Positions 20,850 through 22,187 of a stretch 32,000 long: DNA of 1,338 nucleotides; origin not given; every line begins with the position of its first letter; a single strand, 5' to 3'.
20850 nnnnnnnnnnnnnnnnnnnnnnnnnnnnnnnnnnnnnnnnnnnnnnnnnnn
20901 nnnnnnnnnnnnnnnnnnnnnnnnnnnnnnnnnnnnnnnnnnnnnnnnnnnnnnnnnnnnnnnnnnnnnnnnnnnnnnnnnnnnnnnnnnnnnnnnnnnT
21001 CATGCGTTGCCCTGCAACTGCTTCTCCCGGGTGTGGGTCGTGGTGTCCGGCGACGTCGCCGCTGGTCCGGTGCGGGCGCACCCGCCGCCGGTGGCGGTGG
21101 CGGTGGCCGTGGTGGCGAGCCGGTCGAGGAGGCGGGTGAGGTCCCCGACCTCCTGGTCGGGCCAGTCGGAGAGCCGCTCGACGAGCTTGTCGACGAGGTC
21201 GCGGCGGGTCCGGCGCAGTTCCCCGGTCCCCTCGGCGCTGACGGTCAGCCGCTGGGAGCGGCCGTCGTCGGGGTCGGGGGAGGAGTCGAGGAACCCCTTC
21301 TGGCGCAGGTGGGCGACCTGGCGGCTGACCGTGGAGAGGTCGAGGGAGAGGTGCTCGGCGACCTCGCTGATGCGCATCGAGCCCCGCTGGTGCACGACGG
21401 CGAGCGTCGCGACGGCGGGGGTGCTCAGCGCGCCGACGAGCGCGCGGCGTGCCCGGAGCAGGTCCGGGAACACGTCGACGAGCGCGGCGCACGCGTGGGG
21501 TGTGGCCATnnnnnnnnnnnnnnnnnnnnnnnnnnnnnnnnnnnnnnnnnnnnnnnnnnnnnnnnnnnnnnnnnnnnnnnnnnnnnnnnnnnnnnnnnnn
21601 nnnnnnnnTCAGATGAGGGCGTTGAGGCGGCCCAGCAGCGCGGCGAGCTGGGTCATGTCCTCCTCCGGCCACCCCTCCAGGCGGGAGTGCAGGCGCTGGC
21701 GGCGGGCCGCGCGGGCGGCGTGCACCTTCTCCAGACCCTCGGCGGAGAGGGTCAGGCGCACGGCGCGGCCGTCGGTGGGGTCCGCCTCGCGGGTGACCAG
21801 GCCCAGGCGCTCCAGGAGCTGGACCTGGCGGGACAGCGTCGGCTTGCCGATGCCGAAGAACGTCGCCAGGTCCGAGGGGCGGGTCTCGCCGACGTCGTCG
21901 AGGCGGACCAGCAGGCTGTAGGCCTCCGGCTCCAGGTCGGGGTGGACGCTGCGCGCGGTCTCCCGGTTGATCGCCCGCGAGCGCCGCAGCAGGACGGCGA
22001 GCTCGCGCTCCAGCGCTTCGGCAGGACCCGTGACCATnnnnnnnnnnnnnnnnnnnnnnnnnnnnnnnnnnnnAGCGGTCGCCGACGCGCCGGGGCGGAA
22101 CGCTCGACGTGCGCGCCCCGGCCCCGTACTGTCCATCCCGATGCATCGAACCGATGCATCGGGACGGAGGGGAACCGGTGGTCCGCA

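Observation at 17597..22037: Four-gene module: two MarR regulators, a DHA2 MFS pump with a triple beta-sandwich tail, and a beta-sandwich-YceI fusion, translationally coupled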

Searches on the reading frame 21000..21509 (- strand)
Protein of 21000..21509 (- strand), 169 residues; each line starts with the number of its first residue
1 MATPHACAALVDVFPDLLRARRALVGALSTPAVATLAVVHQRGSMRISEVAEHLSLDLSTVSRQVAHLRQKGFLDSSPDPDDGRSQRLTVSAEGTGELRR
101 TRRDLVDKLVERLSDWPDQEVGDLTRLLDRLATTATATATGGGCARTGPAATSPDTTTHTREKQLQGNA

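Call 6: search_protein_families(library=pfam, proteins=[window:21000-21509:-], max_evalue=0.01)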
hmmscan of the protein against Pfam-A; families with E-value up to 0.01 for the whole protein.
window:21000-21509:- (169 aa): 10 families
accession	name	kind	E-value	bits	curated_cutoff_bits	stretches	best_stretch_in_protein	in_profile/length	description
PF01047.28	MarR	-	2.6e-15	56.5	24.6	1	28-85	1-58/59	MarR family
PF12802.13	MarR_2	-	1.5e-09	38.3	27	1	29-85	4-61/61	MarR family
PF13463.12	HTH_27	-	1.5e-07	32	22.2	1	34-94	7-68/68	Winged helix DNA-binding domain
PF09339.16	HTH_IclR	-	6.4e-06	26.3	22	1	40-75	14-49/52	IclR helix-turn-helix domain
PF25212.1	HVO_A0114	-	2.2e-05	24.6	27.6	1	24-92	16-81/84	HVO_A0114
PF01022.26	HTH_5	-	0.0004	20.6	22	1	42-75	13-46/47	Bacterial regulatory protein, arsR family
PF13412.12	HTH_24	-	0.00071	19.5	21.9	1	37-74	10-47/48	Winged helix-turn-helix DNA-binding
PF12840.13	HTH_20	-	0.0012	19.2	27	1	20-75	5-49/51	Helix-turn-helix domain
PF02082.26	Rrf2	-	0.0017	18.9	30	1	31-77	10-56/132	Iron-dependent Transcriptional regulator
PF01978.25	TrmB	-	0.0048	17.2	25.6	1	37-77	16-55/68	Sugar-specific transcriptional regulator TrmB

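Call 7: search_protein_families(library=ncbifam, proteins=[window:21000-21509:-], max_evalue=0.01)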
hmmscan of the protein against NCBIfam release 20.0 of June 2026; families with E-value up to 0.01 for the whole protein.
window:21000-21509:- (169 aa): 14 families
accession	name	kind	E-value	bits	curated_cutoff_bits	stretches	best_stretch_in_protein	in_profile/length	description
NF053777.1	Saro0803TransReg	equivalog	3.6e-08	33.2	200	1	32-131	39-138/140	Saro_0803 family transcriptional regulator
NF052438.1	TransRegRv0880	equivalog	5.6e-07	29.5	220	1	18-127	23-131/143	Rv0880 family HTH-type transcriptional regulator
NF045593.1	bilirub_TF_BilQ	equivalog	9.4e-07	28.6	125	1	43-133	43-133/135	bilirubin utilization transcriptional regulator BilQ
TIGR01884.1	cas_HTH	subfamily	1.7e-06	27.6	60.2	1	33-76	145-188/202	CRISPR-associated CARF protein Csa3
NF053755.1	MsvR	equivalog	2.5e-06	27.3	220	1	41-111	23-92/236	transcriptional factor MsvR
NF033788.1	HTH_metalloreg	subfamily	2e-05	24.3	55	1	35-77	16-58/77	metalloregulator ArsR/SmtB family transcription factor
NF008565.1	PRK11512.1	equivalog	5.4e-05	23.2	240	1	38-130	48-141/144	multiple antibiotic resistance transcriptional regulator MarR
NF050133.1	TransRegFabT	equivalog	9.7e-05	22.7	200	1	29-131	28-130/138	fatty acid biosynthesis transcriptional regulator FabT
NF052638.1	TransRegOhrRVib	equivalog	0.00029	20.6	200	1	7-130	12-135/141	transcriptional regulator OhrR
NF053606.1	Sta1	subfamily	0.001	19.2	80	1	29-78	19-68/100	Sta1 family transcriptional regulator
NF003025.0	PRK03902.1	equivalog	0.0018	18.3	138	1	37-109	15-83/142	transcriptional regulator MntR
NF041230.1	BagL_FevM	exception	0.0029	17.6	230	1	26-104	36-114/145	MarR family transcriptional regulator BagL/FevM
NF010349.0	PRK13777.1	equivalog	0.0045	16.3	153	1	36-103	52-119/190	HTH-type transcriptional regulator Hpr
NF007339.0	PRK09834.1-1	equivalog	0.0078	15.5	299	0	33-92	27-86/271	DNA-binding transcriptional regulator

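Call 68: search_solved_structures(query=window:21000-21509:-, max_evalue=0.001)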
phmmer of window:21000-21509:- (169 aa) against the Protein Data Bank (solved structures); distinct sequences matched with E-value up to 0.001: 11.
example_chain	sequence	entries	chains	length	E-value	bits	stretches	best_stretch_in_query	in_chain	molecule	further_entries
7kua_A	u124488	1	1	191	2.3e-08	37.6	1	28-128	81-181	Transcriptional regulator, MarR family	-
2fa5_A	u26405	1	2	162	4.5e-07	33.4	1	43-133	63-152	transcriptional regulator marR/emrR family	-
4yif_A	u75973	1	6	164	3.2e-05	27.4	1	29-120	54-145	MarR family protein Rv0880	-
4fht_A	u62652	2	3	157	3.6e-05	27.2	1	30-100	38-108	PcaV transcriptional regulator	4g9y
4b8x_A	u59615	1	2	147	0.00012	25.5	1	36-131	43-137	POSSIBLE MARR-TRANSCRIPTIONAL REGULATOR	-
3bpv_A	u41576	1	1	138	0.00015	25.2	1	28-95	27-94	Transcriptional regulator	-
3zpl_A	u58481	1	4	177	0.00015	25.2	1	41-128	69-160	PUTATIVE MARR-FAMILY TRANSCRIPTIONAL REPRESSOR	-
3bpx_A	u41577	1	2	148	0.00016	25.1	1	28-95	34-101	Transcriptional regulator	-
2a61_A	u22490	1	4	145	0.00048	23.6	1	24-115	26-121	transcriptional regulator Tm0710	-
9sgv_A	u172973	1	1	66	0.0007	23.1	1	32-80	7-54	Ap3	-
2nnn_A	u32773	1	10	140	0.00078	22.9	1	33-100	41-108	Probable transcriptional regulator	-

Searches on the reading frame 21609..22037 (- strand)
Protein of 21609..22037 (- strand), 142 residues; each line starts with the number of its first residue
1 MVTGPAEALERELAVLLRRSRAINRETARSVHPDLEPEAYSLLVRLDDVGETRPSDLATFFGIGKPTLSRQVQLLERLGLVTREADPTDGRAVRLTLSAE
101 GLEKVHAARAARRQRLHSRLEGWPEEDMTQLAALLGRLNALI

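Call 6: search_protein_families(library=pfam, proteins=[window:21609-22037:-], max_evalue=0.01)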
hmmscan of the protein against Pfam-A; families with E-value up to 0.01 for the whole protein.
window:21609-22037:- (142 aa): 8 families
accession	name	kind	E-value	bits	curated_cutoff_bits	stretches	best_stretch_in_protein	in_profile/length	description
PF12802.13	MarR_2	-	1.5e-13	51.1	27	1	34-92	2-61/61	MarR family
PF01047.28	MarR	-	5.3e-12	45.9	24.6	1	36-93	2-59/59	MarR family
PF13463.12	HTH_27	-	1.5e-05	25.6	22.2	1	54-101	21-68/68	Winged helix DNA-binding domain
PF25212.1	HVO_A0114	-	3.9e-05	23.8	27.6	1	22-97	7-79/84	HVO_A0114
PF12840.13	HTH_20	-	0.00046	20.5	27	1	54-83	21-50/51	Helix-turn-helix domain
PF01638.23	HxlR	-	0.00097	19.4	20.8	1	42-101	10-69/91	HxlR-like helix-turn-helix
PF01022.26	HTH_5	-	0.0022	18.3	22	1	48-82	13-46/47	Bacterial regulatory protein, arsR family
PF09339.16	HTH_IclR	-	0.0053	16.9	22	0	51-84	18-51/52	IclR helix-turn-helix domain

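Call 7: search_protein_families(library=ncbifam, proteins=[window:21609-22037:-], max_evalue=0.01)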
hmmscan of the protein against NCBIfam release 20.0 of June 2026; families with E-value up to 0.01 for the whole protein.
window:21609-22037:- (142 aa): 12 families
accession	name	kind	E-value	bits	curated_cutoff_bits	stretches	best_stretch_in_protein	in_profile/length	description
NF052438.1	TransRegRv0880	equivalog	1.4e-12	47.7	220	1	35-135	32-132/143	Rv0880 family HTH-type transcriptional regulator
NF041230.1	BagL_FevM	exception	4.8e-11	42.9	230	1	8-137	11-140/145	MarR family transcriptional regulator BagL/FevM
TIGR02337.1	HpaR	equivalog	3.8e-08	33.2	121.2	1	40-138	31-129/130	homoprotocatechuate degradation operon regulator HpaR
NF045593.1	bilirub_TF_BilQ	equivalog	2.3e-07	30.6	125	1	51-139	44-132/135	bilirubin utilization transcriptional regulator BilQ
NF002926.0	PRK03573.1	equivalog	6.8e-07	29.3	120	1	55-139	50-134/144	transcriptional regulator SlyA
NF033788.1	HTH_metalloreg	subfamily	9.5e-07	28.5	55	1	40-104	14-75/77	metalloregulator ArsR/SmtB family transcription factor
NF053777.1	Saro0803TransReg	equivalog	8e-06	25.6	200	1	35-138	35-138/140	Saro_0803 family transcriptional regulator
NF008273.0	PRK11050.1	equivalog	5.4e-05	22.9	153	1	46-102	49-101/156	manganese-binding transcriptional regulator MntR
TIGR01884.1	cas_HTH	subfamily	0.00011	21.6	60.2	1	23-85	128-190/202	CRISPR-associated CARF protein Csa3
NF007339.0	PRK09834.1-1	equivalog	0.00014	21.3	299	1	41-99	28-86/271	DNA-binding transcriptional regulator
NF050133.1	TransRegFabT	equivalog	0.00032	21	200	1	49-140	41-132/138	fatty acid biosynthesis transcriptional regulator FabT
NF053755.1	MsvR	equivalog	0.0052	16.5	220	1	51-111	26-86/236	transcriptional factor MsvR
